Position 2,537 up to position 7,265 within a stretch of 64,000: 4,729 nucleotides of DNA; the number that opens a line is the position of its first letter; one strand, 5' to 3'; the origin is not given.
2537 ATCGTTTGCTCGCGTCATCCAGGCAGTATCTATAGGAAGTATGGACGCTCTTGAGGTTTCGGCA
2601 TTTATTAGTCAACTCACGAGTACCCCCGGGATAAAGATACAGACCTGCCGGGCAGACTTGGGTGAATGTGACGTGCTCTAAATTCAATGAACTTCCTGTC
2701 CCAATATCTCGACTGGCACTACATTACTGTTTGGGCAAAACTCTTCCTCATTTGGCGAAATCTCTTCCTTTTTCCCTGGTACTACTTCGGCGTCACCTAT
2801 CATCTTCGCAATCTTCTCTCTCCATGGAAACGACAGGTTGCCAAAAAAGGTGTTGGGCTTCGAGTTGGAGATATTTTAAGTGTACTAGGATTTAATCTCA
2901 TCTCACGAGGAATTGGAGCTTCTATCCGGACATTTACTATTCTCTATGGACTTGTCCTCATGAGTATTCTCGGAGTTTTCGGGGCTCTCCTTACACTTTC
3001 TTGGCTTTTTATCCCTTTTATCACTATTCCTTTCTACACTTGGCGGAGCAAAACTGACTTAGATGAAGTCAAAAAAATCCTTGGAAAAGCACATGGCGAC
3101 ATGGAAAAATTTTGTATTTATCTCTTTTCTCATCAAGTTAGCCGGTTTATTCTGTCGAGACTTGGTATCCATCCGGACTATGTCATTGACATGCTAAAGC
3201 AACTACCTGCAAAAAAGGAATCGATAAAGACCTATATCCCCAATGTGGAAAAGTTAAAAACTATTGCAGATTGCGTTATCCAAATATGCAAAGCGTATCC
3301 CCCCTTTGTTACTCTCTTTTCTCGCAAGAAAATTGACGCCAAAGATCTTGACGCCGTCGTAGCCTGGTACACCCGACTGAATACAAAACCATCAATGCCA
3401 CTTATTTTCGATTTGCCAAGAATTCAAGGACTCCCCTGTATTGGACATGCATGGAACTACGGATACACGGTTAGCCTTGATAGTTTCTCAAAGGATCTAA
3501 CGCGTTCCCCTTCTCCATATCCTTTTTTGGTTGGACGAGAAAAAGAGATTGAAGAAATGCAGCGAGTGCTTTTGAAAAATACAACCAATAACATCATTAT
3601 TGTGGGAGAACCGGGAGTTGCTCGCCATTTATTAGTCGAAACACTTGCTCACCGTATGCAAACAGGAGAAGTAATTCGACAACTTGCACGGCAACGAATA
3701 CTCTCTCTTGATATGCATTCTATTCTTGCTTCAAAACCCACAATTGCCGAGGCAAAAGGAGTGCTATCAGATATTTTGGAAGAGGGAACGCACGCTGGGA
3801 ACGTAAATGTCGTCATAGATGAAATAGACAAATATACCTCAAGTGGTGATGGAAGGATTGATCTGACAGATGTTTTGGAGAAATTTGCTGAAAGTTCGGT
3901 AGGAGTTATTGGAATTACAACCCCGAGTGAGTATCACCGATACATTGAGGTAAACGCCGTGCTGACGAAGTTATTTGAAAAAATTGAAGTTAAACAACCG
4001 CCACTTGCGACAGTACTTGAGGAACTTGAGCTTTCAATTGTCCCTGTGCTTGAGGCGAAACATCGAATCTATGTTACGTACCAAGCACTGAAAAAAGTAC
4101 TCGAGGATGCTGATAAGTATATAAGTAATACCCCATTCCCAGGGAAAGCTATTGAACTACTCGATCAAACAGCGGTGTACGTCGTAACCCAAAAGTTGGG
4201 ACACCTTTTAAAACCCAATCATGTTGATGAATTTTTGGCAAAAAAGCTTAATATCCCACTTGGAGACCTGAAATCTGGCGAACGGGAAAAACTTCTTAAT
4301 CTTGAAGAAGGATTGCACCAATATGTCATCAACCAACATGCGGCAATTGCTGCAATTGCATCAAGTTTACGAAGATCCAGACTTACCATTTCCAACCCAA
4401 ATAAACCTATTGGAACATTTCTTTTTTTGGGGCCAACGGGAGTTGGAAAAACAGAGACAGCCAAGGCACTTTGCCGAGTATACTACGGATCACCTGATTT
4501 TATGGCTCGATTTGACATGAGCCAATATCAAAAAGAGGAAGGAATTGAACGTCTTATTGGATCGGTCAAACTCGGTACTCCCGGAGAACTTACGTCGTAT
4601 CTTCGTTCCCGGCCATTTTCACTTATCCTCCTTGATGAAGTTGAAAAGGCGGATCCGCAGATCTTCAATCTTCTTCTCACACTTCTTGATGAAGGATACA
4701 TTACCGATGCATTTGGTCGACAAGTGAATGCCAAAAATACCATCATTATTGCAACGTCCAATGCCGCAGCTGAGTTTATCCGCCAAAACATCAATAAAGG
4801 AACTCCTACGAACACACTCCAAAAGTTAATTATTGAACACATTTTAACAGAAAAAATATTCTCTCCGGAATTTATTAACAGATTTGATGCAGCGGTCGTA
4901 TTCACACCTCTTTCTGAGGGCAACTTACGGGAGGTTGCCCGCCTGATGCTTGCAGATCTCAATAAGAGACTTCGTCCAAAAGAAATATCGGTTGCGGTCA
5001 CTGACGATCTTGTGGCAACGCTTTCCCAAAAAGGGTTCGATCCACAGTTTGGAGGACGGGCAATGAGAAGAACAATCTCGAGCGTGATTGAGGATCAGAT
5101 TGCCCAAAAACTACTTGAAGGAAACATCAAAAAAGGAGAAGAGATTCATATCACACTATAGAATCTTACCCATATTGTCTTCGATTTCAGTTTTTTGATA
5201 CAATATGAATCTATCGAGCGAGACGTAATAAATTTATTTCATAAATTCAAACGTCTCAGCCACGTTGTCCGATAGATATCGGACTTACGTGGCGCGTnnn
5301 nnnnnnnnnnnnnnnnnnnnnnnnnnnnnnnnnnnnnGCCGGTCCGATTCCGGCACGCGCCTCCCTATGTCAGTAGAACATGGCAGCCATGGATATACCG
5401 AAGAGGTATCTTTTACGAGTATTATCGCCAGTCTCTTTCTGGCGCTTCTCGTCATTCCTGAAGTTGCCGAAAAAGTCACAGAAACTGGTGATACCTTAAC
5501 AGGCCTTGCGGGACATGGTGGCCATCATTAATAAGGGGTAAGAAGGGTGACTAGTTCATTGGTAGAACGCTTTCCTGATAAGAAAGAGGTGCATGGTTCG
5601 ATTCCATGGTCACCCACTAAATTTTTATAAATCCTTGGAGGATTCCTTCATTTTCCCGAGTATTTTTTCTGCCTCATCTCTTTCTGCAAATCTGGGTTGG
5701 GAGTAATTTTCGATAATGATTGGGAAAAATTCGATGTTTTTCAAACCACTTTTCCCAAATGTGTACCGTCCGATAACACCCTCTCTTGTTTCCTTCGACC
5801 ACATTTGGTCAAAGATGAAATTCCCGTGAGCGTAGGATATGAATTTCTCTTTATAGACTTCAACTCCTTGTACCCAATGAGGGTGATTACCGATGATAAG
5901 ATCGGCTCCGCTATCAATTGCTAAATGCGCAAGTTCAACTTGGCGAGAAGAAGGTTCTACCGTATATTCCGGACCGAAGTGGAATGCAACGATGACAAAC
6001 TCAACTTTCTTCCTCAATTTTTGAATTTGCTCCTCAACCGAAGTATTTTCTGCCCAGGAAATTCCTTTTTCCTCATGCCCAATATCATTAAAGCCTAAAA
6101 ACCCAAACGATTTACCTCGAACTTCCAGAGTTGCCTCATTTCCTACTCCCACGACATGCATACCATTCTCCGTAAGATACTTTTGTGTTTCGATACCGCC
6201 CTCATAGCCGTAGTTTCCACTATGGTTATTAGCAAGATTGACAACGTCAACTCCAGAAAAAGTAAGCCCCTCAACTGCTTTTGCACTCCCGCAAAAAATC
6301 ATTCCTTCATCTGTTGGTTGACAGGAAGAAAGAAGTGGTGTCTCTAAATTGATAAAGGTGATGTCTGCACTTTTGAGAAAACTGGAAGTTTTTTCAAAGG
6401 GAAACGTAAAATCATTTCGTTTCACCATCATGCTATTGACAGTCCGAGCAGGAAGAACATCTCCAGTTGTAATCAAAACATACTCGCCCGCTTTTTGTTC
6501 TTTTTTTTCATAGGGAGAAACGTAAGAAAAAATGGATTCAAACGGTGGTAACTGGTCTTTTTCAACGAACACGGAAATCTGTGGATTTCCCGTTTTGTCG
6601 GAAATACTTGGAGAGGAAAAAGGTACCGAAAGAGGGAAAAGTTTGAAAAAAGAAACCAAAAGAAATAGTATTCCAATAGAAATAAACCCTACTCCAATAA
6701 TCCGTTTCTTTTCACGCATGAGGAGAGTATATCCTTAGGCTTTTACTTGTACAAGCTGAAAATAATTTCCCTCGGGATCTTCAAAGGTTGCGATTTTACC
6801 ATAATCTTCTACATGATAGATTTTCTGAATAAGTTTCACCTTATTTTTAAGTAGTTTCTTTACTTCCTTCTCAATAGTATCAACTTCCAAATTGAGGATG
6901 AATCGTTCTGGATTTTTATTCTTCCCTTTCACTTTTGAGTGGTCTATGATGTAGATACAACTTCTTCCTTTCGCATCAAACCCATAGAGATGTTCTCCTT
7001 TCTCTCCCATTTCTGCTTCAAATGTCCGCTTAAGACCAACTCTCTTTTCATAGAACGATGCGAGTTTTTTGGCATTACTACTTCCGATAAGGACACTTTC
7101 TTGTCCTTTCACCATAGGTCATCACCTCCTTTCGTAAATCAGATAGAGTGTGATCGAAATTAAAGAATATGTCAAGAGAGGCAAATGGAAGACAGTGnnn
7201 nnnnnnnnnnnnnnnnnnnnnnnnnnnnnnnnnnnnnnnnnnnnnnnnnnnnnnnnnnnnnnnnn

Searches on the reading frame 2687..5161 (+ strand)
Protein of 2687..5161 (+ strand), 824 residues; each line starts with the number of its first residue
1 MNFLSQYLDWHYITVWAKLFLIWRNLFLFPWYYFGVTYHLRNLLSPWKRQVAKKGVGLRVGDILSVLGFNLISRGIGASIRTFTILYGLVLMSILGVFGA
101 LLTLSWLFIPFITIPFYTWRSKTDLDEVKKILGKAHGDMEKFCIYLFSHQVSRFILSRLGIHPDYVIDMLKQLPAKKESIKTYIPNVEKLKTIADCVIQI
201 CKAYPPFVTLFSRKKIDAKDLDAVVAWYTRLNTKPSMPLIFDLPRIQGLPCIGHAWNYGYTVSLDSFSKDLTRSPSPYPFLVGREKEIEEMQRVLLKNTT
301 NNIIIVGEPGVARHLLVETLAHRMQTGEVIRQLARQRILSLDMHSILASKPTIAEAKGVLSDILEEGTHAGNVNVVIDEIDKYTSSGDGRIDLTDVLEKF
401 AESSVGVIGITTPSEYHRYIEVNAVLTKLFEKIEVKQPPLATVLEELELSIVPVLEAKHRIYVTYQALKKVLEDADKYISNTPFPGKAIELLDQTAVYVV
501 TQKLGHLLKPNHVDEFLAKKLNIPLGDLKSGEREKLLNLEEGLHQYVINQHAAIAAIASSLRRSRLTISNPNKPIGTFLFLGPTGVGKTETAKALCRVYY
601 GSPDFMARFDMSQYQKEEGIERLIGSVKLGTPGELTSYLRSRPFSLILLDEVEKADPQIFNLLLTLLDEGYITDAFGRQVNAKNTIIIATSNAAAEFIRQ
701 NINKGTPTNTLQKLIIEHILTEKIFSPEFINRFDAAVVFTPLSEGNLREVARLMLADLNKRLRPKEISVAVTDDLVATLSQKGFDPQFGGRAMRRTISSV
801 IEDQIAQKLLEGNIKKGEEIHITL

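Call 96: search_protein_families(library=pfam, proteins=[window:2687-5161:+], max_evalue=0.001)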
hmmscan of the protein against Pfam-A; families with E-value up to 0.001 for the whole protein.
window:2687-5161:+ (824 aa): 9 families
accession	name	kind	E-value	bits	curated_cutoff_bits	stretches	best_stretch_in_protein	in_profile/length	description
PF07724.20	AAA_2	-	1.8e-44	152.2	27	1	573-735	1-165/166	AAA domain (Cdc48 subfamily)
PF10431.15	ClpB_D2-small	-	2e-21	76.3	21.9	1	742-822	1-81/81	C-terminal, D2-small domain, of ClpB protein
PF07728.20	AAA_5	-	3e-16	60.1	22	1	578-695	2-125/139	AAA domain (dynein-related subfamily)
PF00004.35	AAA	-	6.3e-12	46.5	21.2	1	579-699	2-116/131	ATPase family associated with various cellular activities (AAA)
PF17871.7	AAA_lid_9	-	1.7e-07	31.5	22.8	1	451-503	12-64/104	AAA lid domain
PF13191.12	AAA_16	-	9.5e-07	29.9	32.6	0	281-447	2-141/167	AAA ATPase domain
PF00158.32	Sigma54_activat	-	6.3e-05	23.2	20.2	0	577-699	24-150/168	Sigma-54 interaction domain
PF20030.5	bpMoxR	-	0.00015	21.4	27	0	281-326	14-57/205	MoxR domain in the MoxR-vWA-beta-propeller ternary systems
PF13401.12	AAA_22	-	0.00024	21.9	27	0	580-668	10-109/130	AAA domain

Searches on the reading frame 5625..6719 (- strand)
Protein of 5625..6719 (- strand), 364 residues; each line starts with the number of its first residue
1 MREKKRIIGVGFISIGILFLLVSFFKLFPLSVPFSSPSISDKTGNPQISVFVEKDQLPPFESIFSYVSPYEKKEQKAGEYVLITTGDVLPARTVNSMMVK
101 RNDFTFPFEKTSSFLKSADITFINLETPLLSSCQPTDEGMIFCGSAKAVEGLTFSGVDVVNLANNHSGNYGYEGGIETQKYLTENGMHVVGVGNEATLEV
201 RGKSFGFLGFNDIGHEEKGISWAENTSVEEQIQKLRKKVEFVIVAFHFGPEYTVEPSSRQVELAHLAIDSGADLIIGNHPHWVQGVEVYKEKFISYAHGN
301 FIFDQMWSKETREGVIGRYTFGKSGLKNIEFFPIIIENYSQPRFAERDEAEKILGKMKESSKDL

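Call 96: search_protein_families(library=pfam, proteins=[window:5625-6719:-], max_evalue=0.001)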
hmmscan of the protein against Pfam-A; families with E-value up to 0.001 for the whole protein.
window:5625-6719:- (364 aa): 1 family
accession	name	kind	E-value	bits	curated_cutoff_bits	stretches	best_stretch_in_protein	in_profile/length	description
PF09587.15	PGA_cap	-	7e-59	199.8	27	1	82-305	2-255/255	Bacterial capsule synthesis protein PGA_cap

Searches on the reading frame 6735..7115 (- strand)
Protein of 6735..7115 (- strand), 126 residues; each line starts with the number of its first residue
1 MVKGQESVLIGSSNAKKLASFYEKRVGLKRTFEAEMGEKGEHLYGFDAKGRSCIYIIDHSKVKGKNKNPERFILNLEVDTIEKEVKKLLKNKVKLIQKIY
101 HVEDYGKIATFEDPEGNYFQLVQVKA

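Call 96: search_protein_families(library=pfam, proteins=[window:6735-7115:-], max_evalue=0.001)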
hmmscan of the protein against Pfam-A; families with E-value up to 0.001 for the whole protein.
window:6735-7115:- (126 aa): 2 families
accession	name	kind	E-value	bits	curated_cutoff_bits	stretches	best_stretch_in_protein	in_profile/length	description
PF00903.31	Glyoxalase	-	1.3e-08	35.7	20.6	1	8-121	5-121/121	Glyoxalase/Bleomycin resistance protein/Dioxygenase superfamily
PF18029.7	Glyoxalase_6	-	0.00033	21.7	23.6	1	9-122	3-106/106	Glyoxalase-like domain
